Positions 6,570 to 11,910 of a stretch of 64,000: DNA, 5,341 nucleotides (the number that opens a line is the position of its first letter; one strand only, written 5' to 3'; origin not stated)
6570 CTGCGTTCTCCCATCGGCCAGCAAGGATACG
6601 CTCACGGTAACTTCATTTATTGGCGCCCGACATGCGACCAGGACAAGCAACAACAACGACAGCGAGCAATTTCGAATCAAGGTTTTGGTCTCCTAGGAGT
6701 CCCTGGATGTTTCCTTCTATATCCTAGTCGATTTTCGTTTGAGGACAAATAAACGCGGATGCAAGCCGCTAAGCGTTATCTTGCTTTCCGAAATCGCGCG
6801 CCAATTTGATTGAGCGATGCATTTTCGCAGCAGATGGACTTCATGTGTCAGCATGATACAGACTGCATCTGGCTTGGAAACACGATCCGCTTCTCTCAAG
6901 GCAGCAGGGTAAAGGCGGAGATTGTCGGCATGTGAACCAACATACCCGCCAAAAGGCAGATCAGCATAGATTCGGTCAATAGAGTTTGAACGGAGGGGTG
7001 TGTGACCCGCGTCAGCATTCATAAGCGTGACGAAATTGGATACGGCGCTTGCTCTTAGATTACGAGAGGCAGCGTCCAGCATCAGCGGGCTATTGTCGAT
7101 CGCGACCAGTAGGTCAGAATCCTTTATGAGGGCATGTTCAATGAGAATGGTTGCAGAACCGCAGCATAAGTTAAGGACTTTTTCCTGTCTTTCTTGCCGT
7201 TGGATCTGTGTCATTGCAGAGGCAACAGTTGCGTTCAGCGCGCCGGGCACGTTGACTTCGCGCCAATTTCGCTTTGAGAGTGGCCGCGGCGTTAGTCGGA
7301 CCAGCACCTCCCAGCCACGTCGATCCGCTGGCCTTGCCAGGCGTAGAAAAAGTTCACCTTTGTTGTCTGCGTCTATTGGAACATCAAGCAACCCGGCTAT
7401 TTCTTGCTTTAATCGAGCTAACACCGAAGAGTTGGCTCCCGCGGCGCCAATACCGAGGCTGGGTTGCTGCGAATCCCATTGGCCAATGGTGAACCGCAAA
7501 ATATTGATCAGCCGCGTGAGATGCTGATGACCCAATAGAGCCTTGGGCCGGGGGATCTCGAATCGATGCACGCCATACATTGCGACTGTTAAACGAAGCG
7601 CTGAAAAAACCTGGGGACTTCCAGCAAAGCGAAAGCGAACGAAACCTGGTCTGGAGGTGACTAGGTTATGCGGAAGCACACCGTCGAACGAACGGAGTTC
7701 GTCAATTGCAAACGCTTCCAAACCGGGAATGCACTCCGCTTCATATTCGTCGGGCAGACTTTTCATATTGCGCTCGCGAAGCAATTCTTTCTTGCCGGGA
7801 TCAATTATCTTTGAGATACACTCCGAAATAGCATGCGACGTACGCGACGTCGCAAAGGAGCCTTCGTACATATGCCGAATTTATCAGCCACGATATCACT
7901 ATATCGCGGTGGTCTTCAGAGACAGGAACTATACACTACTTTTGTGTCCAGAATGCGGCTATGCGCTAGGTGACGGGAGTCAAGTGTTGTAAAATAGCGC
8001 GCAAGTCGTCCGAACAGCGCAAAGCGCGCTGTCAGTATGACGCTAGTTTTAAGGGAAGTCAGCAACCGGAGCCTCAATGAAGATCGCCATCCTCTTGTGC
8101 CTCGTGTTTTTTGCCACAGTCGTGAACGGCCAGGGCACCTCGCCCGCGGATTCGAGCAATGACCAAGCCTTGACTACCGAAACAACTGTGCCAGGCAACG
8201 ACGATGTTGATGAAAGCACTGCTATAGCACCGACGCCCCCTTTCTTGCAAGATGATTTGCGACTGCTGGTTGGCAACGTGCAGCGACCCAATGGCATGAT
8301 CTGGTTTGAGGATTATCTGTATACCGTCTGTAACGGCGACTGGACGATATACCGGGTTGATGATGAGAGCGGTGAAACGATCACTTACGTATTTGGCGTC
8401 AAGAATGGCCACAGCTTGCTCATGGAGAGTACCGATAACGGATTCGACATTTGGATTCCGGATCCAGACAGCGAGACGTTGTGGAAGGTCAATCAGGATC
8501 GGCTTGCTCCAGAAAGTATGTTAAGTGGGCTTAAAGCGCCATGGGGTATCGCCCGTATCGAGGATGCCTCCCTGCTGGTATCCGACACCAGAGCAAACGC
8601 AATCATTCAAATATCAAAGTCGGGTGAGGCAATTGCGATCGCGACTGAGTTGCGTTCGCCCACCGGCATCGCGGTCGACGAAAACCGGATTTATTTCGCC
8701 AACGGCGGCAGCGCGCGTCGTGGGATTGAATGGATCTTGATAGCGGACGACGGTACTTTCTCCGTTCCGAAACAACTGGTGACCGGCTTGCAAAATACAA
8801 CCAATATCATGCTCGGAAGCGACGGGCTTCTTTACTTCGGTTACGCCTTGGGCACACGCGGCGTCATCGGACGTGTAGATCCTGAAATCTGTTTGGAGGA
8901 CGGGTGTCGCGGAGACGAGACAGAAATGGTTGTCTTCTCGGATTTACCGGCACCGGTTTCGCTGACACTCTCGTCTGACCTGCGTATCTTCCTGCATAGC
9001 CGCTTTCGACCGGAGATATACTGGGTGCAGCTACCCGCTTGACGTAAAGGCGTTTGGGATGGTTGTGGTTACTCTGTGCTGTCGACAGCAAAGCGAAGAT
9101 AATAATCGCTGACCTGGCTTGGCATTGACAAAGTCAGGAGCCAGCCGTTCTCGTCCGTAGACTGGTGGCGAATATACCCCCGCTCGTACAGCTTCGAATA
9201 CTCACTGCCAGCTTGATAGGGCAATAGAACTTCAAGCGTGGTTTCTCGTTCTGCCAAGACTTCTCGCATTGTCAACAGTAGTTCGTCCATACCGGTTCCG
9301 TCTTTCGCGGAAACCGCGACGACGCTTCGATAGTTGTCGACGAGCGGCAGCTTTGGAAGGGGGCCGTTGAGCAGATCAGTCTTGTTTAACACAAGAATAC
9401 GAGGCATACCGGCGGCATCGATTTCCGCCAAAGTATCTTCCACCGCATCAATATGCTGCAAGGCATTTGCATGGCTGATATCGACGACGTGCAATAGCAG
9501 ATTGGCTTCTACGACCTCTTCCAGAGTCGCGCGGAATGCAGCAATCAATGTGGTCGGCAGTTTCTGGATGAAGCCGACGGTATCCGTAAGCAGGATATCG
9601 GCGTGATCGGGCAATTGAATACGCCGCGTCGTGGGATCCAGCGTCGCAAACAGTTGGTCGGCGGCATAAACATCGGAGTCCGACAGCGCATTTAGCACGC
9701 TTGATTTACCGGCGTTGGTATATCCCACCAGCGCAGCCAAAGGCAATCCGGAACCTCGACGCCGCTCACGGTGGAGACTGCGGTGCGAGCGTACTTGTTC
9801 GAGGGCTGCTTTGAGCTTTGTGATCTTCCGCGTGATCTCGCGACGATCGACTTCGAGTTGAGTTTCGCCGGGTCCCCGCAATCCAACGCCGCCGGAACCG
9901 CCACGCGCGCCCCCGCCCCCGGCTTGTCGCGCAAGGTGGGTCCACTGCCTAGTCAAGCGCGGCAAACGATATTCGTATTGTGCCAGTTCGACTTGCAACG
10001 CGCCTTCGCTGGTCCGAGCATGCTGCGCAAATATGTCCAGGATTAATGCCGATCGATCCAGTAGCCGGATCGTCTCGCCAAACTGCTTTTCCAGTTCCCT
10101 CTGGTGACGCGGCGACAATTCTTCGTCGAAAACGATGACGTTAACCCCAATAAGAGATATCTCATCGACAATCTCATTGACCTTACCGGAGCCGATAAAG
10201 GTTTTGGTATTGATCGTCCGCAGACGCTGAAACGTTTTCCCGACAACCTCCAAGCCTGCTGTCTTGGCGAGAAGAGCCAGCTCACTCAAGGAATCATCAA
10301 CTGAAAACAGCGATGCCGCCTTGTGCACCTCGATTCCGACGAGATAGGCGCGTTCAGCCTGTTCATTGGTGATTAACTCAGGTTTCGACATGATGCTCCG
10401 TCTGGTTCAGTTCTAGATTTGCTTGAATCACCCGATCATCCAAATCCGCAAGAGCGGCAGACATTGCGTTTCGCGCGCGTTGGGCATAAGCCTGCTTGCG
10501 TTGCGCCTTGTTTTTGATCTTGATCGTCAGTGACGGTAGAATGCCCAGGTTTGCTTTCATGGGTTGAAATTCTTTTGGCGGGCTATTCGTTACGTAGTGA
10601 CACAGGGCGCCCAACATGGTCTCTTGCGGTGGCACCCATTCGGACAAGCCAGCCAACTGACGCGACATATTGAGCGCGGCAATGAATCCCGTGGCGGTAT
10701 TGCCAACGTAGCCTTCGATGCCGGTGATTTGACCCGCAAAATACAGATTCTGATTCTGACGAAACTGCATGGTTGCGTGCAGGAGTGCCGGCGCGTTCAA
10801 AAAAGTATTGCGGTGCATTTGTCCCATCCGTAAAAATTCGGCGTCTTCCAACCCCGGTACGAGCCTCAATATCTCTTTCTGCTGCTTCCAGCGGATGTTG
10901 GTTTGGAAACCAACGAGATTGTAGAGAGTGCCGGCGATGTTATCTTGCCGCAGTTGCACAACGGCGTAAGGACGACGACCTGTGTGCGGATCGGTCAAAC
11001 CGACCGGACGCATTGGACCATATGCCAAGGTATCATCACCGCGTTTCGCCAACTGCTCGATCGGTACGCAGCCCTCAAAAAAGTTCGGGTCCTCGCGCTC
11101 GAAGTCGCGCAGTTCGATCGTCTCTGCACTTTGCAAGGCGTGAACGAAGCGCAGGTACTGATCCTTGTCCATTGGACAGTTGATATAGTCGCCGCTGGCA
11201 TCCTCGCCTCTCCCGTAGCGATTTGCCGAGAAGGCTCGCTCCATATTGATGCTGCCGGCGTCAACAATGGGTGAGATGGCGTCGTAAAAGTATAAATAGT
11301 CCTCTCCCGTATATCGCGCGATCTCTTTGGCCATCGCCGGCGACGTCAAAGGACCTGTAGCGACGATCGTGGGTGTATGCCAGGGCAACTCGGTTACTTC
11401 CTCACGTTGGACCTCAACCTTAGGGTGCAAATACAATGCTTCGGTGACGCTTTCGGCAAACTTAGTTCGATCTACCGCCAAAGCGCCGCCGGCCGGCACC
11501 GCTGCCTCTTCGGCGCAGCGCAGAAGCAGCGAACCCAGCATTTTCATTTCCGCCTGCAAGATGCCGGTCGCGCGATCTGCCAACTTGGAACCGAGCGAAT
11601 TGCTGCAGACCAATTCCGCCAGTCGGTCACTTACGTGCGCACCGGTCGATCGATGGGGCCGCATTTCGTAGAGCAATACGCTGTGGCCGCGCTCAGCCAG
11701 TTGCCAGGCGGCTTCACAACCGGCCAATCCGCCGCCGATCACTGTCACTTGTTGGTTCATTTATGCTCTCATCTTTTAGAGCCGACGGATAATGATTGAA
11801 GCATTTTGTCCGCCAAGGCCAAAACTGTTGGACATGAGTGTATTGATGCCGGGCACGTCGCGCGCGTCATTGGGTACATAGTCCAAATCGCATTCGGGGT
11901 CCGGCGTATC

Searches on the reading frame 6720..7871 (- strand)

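Call 81: search_protein_families(library=pfam, proteins=[window:6720-7871:-], max_evalue=0.00001)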
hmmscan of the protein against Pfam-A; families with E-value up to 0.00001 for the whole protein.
window:6720-7871:- (384 aa): 5 families
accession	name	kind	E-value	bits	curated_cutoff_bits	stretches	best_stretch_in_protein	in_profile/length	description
PF01170.24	UPF0020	-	6.4e-28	98.2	22.3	1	201-371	1-195/197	RMKL-like, methyltransferase domain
PF13847.12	Methyltransf_31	-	1.8e-07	31.4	27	1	228-344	3-113/145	Methyltransferase domain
PF13649.12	Methyltransf_25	-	3.2e-07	31.4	27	1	232-334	1-95/97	Methyltransferase domain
PF08241.18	Methyltransf_11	-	1.3e-06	29.4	21.2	1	236-339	4-94/95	Methyltransferase domain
PF01209.24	Ubie_methyltran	-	8.7e-06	25.7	20.1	0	221-340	40-151/233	ubiE/COQ5 methyltransferase family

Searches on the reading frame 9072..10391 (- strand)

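Call 81: search_protein_families(library=pfam, proteins=[window:9072-10391:-], max_evalue=0.00001)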
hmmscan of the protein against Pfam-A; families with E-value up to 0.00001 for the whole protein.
window:9072-10391:- (440 aa): 4 families
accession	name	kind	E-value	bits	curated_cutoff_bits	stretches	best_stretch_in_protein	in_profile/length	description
PF16360.10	GTP-bdg_M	-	9.1e-29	100.3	29.5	1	124-211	1-79/79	GTP-binding GTPase Middle Region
PF13167.11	GTP-bdg_N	-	9.9e-27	93.8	25.4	1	33-122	2-89/89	GTP-binding GTPase N-terminal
PF01926.29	MMR_HSR1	-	2.3e-21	76.5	21.9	1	220-337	3-113/113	50S ribosome-binding GTPase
PF03193.22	RsgA_GTPase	-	1.7e-06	28.4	30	0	218-274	108-168/174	RsgA GTPase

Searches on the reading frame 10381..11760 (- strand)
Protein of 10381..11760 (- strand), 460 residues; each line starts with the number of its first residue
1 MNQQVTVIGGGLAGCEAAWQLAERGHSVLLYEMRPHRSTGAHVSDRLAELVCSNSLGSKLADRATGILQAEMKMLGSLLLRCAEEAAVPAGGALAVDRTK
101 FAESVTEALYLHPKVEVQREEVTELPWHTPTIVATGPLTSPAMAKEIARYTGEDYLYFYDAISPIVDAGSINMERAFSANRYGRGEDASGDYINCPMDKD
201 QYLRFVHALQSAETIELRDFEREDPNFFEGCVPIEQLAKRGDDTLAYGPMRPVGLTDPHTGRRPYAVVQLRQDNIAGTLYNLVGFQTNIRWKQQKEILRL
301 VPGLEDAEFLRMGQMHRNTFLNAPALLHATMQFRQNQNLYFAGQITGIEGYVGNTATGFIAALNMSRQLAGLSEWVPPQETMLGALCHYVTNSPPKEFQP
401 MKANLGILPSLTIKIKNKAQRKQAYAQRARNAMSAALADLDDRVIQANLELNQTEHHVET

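Call 81: search_protein_families(library=pfam, proteins=[window:10381-11760:-], max_evalue=0.00001)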
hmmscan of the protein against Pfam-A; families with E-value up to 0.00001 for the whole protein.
window:10381-11760:- (460 aa): 4 families
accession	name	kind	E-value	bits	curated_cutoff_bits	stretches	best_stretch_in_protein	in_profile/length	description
PF01134.28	GIDA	-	1.4e-96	324.4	22.1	1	4-371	1-389/391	Glucose inhibited division protein A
PF01266.30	DAO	-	5.3e-09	36.5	27.9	1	5-55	2-50/353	FAD dependent oxidoreductase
PF13450.12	NAD_binding_8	-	2.2e-08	34.7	21.9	1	7-39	1-31/68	NAD(P)-binding Rossmann-like domain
PF03486.20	HI0933_like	-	1.8e-06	28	50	0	4-34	2-32/244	HI0933-like protein Rossmann domain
